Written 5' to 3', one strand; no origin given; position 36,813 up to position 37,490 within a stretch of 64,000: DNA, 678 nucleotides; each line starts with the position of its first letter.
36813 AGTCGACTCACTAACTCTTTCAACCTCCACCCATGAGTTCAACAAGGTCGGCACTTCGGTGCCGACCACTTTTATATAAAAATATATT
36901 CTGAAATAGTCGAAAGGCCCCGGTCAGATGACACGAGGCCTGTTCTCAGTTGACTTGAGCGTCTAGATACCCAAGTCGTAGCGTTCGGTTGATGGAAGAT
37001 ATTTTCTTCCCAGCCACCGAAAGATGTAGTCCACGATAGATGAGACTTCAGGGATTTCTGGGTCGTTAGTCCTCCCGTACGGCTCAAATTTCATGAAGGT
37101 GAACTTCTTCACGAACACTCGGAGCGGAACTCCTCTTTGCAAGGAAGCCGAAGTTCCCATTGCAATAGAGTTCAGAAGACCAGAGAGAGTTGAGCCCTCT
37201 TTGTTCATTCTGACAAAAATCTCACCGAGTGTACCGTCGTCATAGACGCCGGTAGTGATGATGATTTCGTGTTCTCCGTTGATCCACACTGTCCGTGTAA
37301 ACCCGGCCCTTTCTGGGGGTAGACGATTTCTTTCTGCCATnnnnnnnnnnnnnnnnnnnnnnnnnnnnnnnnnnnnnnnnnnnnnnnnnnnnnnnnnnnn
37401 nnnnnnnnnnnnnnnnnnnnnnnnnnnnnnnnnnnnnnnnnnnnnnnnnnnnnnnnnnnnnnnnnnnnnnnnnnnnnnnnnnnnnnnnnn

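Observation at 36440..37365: Cassette C pairs a highly acidic protein with an orphan class II ribonucleotide-reductase C-terminal fragment that has its own SD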

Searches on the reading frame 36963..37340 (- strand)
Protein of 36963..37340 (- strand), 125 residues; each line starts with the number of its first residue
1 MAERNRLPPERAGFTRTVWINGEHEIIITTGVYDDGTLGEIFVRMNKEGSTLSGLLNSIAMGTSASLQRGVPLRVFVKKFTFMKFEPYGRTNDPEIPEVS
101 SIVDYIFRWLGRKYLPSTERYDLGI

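Call 4: search_protein_families(library=pfam, proteins=[window:36963-37340:-], max_evalue=1)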
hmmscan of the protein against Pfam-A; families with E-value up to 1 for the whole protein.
window:36963-37340:- (125 aa): 1 family
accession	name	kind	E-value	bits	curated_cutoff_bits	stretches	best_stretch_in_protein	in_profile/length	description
PF12637.14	TSCPD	-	1.1e-09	38.9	22.8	1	23-112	13-86/88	TSCPD domain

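Call 11: search_protein_families(library=phrogs, proteins=[window:36963-37340:-], max_evalue=1)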
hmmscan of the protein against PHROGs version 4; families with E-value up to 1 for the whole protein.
window:36963-37340:- (125 aa): 1 family
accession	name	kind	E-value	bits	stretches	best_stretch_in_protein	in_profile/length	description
phrog_84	-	DNA, RNA and nucleotide metabolism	0.0054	15.8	1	15-109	811-902/975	ribonucleoside-diphosphate reductase large subunit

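Call 12: search_protein_families(library=ncbifam, proteins=[window:36963-37340:-], max_evalue=1)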
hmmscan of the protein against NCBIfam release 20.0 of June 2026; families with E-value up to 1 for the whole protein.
window:36963-37340:- (125 aa): 3 families
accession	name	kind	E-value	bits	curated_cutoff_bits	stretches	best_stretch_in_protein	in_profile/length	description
NF005122.0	PRK06556.1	equivalog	2.3e-39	134.9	859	1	2-124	741-862/960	vitamin B12-dependent ribonucleotide reductase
NF005736.0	PRK07562.1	equivalog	9.5e-34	116.2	1737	1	2-122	967-1084/1222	vitamin B12-dependent ribonucleotide reductase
NF006417.0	PRK08665.1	equivalog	0.007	14.6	961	1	8-113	600-700/759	vitamin B12-dependent ribonucleotide reductase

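Call 13: search_solved_structures(query=window:36963-37340:-, max_evalue=1, show_alignments=2)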
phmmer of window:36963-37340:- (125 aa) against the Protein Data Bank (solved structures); distinct sequences matched with E-value up to 1: 0.

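Call 14: find_homologous_proteins(query=window:36963-37340:-, max_evalue=0.00001)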
Query window:36963-37340:- (125 aa): 48 proteins with E <= 0.00001 among 50 candidates.
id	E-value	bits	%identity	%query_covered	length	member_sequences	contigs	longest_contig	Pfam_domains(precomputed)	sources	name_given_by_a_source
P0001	3.9e-78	277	100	100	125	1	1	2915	PF12637.15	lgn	-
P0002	4.2e-56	206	76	100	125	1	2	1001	PF12637.15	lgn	-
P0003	1.1e-42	163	62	98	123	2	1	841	PF12637.15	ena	-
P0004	5.8e-42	160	63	98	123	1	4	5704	PF12637.15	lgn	-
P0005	6.6e-32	128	56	90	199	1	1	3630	PF12637.15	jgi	jgi:ribonucleoside-diphosphate reductase alpha chain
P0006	3.1e-30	122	52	98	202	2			PF12637.15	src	-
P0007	1.3e-28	117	51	98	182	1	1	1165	PF12637.15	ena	-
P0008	1.5e-28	117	56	82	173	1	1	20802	PF12637.15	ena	-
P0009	3.0e-28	116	52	92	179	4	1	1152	PF12637.15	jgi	jgi:ribonucleoside-diphosphate reductase alpha chain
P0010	4.3e-28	116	59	75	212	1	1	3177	PF12637.15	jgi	jgi:ribonucleoside-diphosphate reductase alpha chain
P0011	1.5e-27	114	50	90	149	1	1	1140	PF12637.15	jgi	jgi:ribonucleoside-diphosphate reductase alpha chain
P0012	3.0e-27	113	53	91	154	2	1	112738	PF12637.15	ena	-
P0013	7.8e-27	111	53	91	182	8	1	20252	PF12637.15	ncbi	ncbi:MAG: hypothetical protein ABSE85_04225, partial [Candidatus Korobacteraceae bacterium]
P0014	3.1e-26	109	52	91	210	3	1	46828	PF12637.15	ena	-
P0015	3.1e-26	109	52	91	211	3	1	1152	PF12637.15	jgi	-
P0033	4.1e-23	99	50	94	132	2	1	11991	PF12637.15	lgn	-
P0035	2.0e-22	97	43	97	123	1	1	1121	PF12637.15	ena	-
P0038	8.6e-20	89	44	90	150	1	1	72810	PF12637.15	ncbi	-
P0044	1.6e-14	72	41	89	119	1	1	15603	PF12637.15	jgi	-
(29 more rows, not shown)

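Call 15: find_encoding_contigs(protein=P0004, flank=5000, max_places=6)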
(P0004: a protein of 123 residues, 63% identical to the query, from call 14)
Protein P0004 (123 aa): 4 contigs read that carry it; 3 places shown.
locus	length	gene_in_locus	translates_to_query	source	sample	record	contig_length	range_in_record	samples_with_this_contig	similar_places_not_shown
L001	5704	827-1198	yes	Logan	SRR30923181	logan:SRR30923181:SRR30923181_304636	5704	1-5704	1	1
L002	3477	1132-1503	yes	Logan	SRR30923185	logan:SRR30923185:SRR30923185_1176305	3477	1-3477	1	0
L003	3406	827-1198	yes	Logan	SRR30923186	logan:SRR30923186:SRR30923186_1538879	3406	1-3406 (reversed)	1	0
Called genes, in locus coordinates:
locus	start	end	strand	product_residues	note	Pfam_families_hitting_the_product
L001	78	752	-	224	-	PF00075:RNase_H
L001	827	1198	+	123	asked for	PF12637:TSCPD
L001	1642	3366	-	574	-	PF01368:DHH, PF02272:DHHA1 (weak), PF17768:RecJ_OB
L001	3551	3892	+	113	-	PF11969:DcpS_C, PF01230:HIT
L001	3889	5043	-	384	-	PF00162:PGK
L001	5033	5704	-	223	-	?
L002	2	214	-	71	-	?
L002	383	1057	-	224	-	PF00075:RNase_H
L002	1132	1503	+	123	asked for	PF12637:TSCPD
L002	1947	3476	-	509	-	?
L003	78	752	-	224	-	PF00075:RNase_H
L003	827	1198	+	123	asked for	PF12637:TSCPD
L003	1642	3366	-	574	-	PF01368:DHH, PF02272:DHHA1 (weak), PF17768:RecJ_OB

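Call 16: find_encoding_contigs(protein=P0001, flank=5000, max_places=6)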
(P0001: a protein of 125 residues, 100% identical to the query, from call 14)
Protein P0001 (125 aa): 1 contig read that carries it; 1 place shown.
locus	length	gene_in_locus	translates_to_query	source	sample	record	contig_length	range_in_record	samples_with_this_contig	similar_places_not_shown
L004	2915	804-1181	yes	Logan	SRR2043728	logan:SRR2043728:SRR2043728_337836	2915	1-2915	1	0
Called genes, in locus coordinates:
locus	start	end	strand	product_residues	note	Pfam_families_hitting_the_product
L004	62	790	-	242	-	PF00075:RNase_H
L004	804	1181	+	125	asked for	PF12637:TSCPD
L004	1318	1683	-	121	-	-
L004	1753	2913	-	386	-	?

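Call 20: find_encoding_contigs(protein=P0035, flank=5000, max_places=4)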
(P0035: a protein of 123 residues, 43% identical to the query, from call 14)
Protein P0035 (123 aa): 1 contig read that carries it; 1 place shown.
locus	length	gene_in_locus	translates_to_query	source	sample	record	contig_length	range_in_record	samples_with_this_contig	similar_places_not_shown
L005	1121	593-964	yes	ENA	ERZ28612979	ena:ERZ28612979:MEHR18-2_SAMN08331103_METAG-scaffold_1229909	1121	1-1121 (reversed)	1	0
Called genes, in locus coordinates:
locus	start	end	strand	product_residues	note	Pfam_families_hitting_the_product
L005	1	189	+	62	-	?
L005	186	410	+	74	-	-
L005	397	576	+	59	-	-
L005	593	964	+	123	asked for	PF12637:TSCPD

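Call 21: find_encoding_contigs(protein=P0033, flank=6000, max_places=4)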
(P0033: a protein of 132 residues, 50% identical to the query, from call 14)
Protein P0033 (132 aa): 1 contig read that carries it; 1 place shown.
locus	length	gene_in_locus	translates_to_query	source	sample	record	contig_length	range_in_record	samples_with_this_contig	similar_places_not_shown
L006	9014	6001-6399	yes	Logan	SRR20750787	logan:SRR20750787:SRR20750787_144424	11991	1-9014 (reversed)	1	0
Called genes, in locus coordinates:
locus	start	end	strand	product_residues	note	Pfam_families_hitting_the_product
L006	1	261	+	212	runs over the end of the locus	-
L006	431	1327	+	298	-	-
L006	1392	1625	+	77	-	PF12728:HTH_17 (weak)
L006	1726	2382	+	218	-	-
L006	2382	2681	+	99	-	PF13619:KTSC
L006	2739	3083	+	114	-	-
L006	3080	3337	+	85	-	-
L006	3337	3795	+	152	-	-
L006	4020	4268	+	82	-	-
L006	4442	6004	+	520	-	-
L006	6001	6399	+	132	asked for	PF12637:TSCPD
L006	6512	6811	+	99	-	-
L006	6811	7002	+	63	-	-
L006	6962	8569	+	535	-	PF00239:Resolvase, PF07508:Recombinase (weak), PF13408:Zn_ribbon_recom (weak)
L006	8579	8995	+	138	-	-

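Call 22: find_encoding_contigs(protein=P0044, flank=7000, max_places=3)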
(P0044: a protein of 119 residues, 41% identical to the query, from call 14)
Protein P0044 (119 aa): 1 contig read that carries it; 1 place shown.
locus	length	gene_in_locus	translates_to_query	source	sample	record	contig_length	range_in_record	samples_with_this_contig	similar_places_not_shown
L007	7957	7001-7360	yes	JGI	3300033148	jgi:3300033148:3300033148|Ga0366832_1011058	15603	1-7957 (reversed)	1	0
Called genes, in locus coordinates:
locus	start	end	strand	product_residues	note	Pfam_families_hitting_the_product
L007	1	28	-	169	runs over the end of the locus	PF13392:HNH_3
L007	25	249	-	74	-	-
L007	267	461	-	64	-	-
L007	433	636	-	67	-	-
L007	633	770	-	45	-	-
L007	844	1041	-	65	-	-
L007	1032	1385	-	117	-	-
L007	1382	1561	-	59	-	-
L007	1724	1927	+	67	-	PF12728:HTH_17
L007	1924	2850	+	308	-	-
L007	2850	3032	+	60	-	PF04448:DUF551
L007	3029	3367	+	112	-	-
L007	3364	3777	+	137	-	-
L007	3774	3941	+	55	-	-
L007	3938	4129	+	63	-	-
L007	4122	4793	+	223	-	PF09414:RNA_ligase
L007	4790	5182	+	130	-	PF08774:VRR_NUC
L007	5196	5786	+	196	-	PF01520:Amidase_3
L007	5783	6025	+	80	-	-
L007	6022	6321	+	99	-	-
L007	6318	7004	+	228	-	PF01555:N6_N4_Mtase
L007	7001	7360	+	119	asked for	PF12637:TSCPD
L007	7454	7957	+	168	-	?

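Call 23: find_encoding_contigs(protein=P0038, flank=7000, max_places=3)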
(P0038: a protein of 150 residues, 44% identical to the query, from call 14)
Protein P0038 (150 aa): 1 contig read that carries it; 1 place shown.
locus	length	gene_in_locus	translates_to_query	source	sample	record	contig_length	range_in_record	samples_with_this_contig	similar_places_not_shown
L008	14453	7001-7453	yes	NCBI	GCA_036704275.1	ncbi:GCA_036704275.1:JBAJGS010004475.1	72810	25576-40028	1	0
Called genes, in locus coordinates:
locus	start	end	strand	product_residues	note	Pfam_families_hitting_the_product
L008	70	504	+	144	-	-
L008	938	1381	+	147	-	-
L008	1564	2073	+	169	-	-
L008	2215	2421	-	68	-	-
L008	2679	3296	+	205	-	-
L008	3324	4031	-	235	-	-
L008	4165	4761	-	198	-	-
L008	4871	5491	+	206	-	-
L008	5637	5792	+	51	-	-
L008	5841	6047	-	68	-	-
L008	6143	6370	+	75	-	-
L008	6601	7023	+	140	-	-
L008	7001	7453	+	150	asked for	PF12637:TSCPD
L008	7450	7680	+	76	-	-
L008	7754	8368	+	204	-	-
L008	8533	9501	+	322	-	PF08401:ArdcN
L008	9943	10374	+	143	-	PF13532:2OG-FeII_Oxy_2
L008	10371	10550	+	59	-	-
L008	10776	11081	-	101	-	-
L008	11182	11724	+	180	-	PF00589:Phage_integrase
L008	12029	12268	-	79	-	-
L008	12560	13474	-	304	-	-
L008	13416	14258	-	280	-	-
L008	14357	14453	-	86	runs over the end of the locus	PF02463:SMC_N, PF13175:AAA_15 (weak), PF13476:AAA_23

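Call 24: find_encoding_contigs(protein=P0012, flank=7000, max_places=3)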
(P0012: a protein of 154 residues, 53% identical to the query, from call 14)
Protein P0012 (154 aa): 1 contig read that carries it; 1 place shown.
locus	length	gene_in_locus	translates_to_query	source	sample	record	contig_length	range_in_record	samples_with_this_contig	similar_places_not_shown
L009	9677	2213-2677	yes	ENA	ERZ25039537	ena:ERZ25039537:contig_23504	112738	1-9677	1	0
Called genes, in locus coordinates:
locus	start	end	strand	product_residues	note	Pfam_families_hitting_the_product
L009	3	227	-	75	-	?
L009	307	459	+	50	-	-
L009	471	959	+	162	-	PF22548:AEP-TOTE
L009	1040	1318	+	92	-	-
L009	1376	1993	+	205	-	-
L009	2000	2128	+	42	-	-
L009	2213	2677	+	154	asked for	PF12637:TSCPD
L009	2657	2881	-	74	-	-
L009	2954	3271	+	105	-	-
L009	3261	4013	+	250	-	PF05175:MTS (weak), PF13489:Methyltransf_23, PF13649:Methyltransf_25, PF13847:Methyltransf_31 (weak), PF08241:Methyltransf_11, PF08242:Methyltransf_12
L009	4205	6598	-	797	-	PF00069:Pkinase, PF01636:APH (faint), PF07714:PK_Tyr_Ser-Thr, PF03109:ABC1 (weak), PF07719:TPR_2 (faint), PF13414:TPR_11 (weak), PF13432:TPR_16 (weak), PF14559:TPR_19 (weak), +5 more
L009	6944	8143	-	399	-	PF01637:ATPase_2 (weak), PF13191:AAA_16 (weak), PF13401:AAA_22 (faint), PF13173:AAA_14 (faint)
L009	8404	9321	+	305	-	PF00089:Trypsin (faint), PF13365:Trypsin_2, PF00595:PDZ (weak), PF13180:PDZ_2, PF17820:PDZ_6 (weak)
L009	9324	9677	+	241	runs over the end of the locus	PF00196:GerE, PF08281:Sigma70_r4_2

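Call 33: search_dna_similar(query=window:36963-37340:-, collection=phages, mode=protein, max_rows=40, max_evalue=0.001)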
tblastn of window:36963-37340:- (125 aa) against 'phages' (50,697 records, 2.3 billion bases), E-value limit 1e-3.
Records with a match: 7; places in all: 7; records where one place covers at least 80% of the query: 7.
Best place of each record, by identity: <60% 7.
By first word of the organism name: Bacteriophage 3; Geobacillus 2; uncultured 1; Bradyrhizobium 1.
By host as written in the record: - 6; Bradyrhizobium diazoefficiens USDA110 1.
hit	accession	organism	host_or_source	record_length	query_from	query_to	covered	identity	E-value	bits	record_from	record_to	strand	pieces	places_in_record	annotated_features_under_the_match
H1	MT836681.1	Bacteriophage sp.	human fecal samples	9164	4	125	98%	45.9%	2e-29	116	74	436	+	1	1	record has no annotation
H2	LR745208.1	uncultured phage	metagenomic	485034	4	124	97%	44.3%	5e-25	103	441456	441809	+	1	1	record has no annotation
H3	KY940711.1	Bradyrhizobium phage BDU-MI-1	Bradyrhizobium diazoefficiens USDA110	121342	4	124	97%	43.1%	2e-23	99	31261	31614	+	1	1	ribonucleotide reductase of class II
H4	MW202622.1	Bacteriophage sp.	Manatee Spring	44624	4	110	86%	37.4%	2e-14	74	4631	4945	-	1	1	vitamin B12-dependent ribonucleotide reductase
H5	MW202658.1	Bacteriophage sp.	Manatee Spring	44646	4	110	86%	37.4%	2e-14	74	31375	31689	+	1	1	vitamin B12-dependent ribonucleotide reductase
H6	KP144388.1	Geobacillus virus E3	failed fermentation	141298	8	110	82%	30.8%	3e-8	56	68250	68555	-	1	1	putative B12-dependent class II ribonucleotide reductase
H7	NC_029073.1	Geobacillus virus E3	failed fermentation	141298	8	110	82%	30.8%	3e-8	56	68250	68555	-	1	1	putative B12-dependent class II ribonucleotide reductase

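Call 34: search_dna_similar(query=window:36963-37340:-, collection=plasmids, mode=protein, max_rows=40, max_evalue=0.001)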
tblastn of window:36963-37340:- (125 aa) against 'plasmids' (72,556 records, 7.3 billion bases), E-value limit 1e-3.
Records with a match: 17; places in all: 17; records where one place covers at least 80% of the query: 17.
Best place of each record, by identity: <60% 17.
By first word of the organism name: Sinorhizobium 4; Methylobacterium 2; Bosea 2; Streptomyces 1; Methylorubrum 1; Methylocapsa 1; Shinella 1; Nonomuraea 1; Microvirga 1; Tistrella 1; and 2 more.
By predicted mobility (MOB-suite, as given by PLSDB): non-mobilizable 16; conjugative 1.
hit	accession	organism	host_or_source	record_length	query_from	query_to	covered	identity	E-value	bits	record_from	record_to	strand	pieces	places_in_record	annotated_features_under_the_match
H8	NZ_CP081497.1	Streptomyces sp. BHT-5-2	whole organism,plant soil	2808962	4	125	98%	45.9%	5e-28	113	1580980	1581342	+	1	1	none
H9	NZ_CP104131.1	Sinorhizobium sp. K101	Phaseolus vulgaris,cell ...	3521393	4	124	97%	43.9%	9e-24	101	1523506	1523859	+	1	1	none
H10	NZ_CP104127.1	Sinorhizobium sp. M103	Phaseolus vulgaris,cell ...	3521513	4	124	97%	43.9%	9e-24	101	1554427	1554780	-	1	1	none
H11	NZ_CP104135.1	Sinorhizobium sp. C101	Phaseolus vulgaris,cell ...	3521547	4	124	97%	43.9%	9e-24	101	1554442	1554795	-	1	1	none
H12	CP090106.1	Sinorhizobium meliloti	Medicago,Cell culture,Plant nodule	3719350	4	124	97%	43.9%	1e-23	101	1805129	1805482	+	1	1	none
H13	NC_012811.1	Methylorubrum extorquens AM1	-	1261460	4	119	93%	45.8%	5e-26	108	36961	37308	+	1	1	none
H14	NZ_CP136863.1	Methylocapsa polymorpha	Shagnum peat sample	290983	2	115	91%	46.6%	7e-25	104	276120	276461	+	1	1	vitamin B12-dependent ribonucleotide reductase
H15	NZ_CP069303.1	Shinella sp. PSBB067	monoisolate,Minnesota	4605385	3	124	98%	42.6%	5e-24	102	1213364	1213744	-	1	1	none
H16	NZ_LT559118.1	Nonomuraea gerenzanensis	-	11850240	4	125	98%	42.6%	2e-26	108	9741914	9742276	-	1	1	none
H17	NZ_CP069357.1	Microvirga sp. VF16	Vachellia farnesiana,Cell culture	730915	3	115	90%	44.7%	9e-26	107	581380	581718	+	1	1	vitamin B12-dependent ribonucleotide reductase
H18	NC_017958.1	Tistrella mobilis KA081020-065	-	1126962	1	119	95%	41.7%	4e-24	102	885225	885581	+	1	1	record has no annotation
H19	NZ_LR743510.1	Methylobacterium bullatum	-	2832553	4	115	90%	43.9%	2e-23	100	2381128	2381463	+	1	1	none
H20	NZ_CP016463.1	Bosea sp. RAC05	Microbial isolate,Algal phycosphere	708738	3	119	94%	41.5%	2e-22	98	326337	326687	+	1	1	vitamin B12-dependent ribonucleotide reductase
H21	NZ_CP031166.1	Euzebya pacifica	-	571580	6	122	94%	40.7%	2e-18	86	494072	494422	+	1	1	vitamin B12-dependent ribonucleotide reductase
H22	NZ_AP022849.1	Bosea sp. ANAM02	Callyspongia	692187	7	119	90%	42.1%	6e-21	94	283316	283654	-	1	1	vitamin B12-dependent ribonucleotide reductase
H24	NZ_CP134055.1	Saccharopolyspora sp. ID03-671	-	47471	4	125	98%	31.1%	5e-11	65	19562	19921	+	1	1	vitamin B12-dependent ribonucleotide reductase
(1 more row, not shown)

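Call 35: get_annotated_region(hit=H24, flank=4000)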
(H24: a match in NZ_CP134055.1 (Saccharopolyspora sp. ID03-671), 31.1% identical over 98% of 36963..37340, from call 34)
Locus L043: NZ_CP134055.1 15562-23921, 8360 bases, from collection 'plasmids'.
description: Saccharopolyspora sp. ID03-671 plasmid unnamed1, complete sequence
organism: Saccharopolyspora sp. ID03-671 (NCBI taxid 3073066)
taxonomy: Bacteria; Actinomycetota; Actinomycetes; Pseudonocardiales; Pseudonocardiaceae; Saccharopolyspora; Saccharopolyspora sp. ID03-671
host: -; source: -; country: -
typing (MOB-suite, as given by PLSDB): non-mobilizable
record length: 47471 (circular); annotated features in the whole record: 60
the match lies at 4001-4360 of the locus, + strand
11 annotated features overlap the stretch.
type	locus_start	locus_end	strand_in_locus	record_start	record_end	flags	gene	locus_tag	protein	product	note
CDS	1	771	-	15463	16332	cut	-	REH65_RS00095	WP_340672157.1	helix-turn-helix transcriptional regulator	-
CDS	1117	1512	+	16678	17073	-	-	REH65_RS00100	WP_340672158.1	hypothetical protein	-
CDS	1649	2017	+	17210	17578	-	-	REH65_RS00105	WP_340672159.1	hypothetical protein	-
CDS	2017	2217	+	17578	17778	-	-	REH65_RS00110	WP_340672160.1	hypothetical protein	-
CDS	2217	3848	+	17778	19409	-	-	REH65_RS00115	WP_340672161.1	aminotransferase class I/II-fold pyridoxal phosphate-dependent enzyme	GO:0009058 - biosynthetic process [Evidence IEA]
CDS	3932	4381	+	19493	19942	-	-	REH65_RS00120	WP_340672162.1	vitamin B12-dependent ribonucleotide reductase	-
CDS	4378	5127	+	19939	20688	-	-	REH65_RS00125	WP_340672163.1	class I SAM-dependent methyltransferase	-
CDS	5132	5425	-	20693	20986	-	-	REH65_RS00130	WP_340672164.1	hypothetical protein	-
CDS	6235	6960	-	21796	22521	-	-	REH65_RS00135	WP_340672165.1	creatininase family protein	-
CDS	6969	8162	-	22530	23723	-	-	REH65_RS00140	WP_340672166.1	hypothetical protein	-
CDS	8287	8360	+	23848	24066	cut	-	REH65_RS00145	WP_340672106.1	helix-turn-helix domain-containing protein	-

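Call 36: get_annotated_region(hit=H1, flank=4000)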
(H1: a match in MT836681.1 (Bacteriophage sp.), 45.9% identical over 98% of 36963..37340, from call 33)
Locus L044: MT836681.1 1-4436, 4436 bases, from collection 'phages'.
description: UNVERIFIED: Bacteriophage sp. clone scaffold_2813 genomic sequence.
organism: Bacteriophage sp. (NCBI taxid 38018)
taxonomy: Viruses
host: -; source: human fecal samples; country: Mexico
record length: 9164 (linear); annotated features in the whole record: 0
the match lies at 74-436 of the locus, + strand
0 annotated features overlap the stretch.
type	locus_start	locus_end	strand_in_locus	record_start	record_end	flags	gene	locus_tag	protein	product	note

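Call 43: predict_structure(alignment_id=A1)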
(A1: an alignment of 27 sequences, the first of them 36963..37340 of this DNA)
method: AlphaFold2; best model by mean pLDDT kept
length: 125 residues; sequences in the alignment: 27
mean_pLDDT: 93.3   pTM: 0.87
mean pLDDT of the five models: 93.3, 91.0, 90.6, 83.4, 81.0
residues with pLDDT >= 90: 107; 70-90: 16; 50-70: 2; < 50: 0
segments of 3 or more residues with pLDDT < 50: none
pLDDT, mean of each block of 10 residues (from residue 1): 78 94 96 94 88 92 96 97 94 97 97 96 93
secondary structure, 60 per line:
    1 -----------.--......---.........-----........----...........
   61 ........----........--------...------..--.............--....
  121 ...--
elements in order: E15-20 E24-32 E38-45 H50-68 H73-80 E89-91 H102-114 H117-123
